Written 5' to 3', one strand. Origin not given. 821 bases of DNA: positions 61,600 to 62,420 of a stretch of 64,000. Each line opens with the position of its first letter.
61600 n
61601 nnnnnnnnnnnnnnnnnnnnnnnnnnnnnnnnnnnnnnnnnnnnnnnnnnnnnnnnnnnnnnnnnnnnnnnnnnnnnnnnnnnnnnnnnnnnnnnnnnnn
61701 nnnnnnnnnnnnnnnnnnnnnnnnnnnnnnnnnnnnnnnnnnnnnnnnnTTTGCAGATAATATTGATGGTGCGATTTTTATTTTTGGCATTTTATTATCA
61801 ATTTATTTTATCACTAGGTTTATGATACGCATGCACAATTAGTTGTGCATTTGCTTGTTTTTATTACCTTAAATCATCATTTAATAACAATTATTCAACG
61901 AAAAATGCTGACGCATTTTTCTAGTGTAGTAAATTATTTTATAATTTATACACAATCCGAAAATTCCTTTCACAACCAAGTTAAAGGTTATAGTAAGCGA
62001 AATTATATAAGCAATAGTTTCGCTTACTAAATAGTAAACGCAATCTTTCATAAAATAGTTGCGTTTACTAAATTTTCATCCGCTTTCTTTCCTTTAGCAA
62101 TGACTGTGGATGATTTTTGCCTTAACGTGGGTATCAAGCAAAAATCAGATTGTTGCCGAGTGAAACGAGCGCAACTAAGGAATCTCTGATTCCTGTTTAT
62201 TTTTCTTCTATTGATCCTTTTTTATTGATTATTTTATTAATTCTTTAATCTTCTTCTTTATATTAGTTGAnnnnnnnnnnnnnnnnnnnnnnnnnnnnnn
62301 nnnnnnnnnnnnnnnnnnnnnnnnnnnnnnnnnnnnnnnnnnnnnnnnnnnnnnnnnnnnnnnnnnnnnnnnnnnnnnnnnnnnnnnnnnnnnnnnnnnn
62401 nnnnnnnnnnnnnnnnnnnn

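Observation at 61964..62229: Element copy D lies inside the trp gene cluster and carries two additional perfect hairpins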

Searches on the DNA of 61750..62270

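Call 36: search_rna_families(source=window, start=61750, end=62270, threshold=evalue, max_evalue=10)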
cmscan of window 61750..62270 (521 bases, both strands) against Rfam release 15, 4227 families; matches with E-value up to 10: 11.
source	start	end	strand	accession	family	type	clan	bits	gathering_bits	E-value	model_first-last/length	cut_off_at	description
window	61991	62029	-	RF03850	mir-961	Gene; miRNA;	-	22.4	100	0.084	24-62/85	no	mir-961 microRNA precursor family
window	61996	62069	+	RF02083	OrzO-P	Gene; antitoxin;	-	22.3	60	0.31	1-76/76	no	OrzO-P RNA antitoxin family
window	61921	62034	+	RF01606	plasmodium_snoR31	Gene; snRNA; snoRNA; HACA-box;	-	21.7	60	1.7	1-145/145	no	small nucleolar RNA snoR31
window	61989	62029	-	RF03210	mir-7359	Gene; miRNA;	-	20.4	90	0.34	1-56/56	no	mir-7359 microRNA precursor family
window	61838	61885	-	RF00086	SNORD27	Gene; snRNA; snoRNA; CD-box;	-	20.3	52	0.91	1-71/71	no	Small nucleolar RNA SNORD27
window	62031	62110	+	RF03056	RAGATH-35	Gene; sRNA;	-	19.8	38.9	0.3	1-87/87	no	RAGATH-35 RNA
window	61943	62107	-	RF01434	S_pombe_snR3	Gene; snRNA; snoRNA; HACA-box;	CL00040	17.1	100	0.68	1-167/167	no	small nucleolar RNA snR3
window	62002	62052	-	RF03474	mir-4766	Gene; miRNA;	-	15.9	72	3.6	1-56/56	no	mir-4766 microRNA precursor family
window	61957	62113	+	RF01669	P14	Gene; sRNA;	-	15.2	45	1.9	1-146/146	no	Pseudomonas sRNA P14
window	61990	62070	+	RF01494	rliD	Gene; antisense;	-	11.2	50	1.1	1-327/327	no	Listeria sRNA rliD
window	61959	62076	-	RF02749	Ncrwmel02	Gene; sRNA;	-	9.8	290.8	8.6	1-251/251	no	Wolbachia sRNA mel02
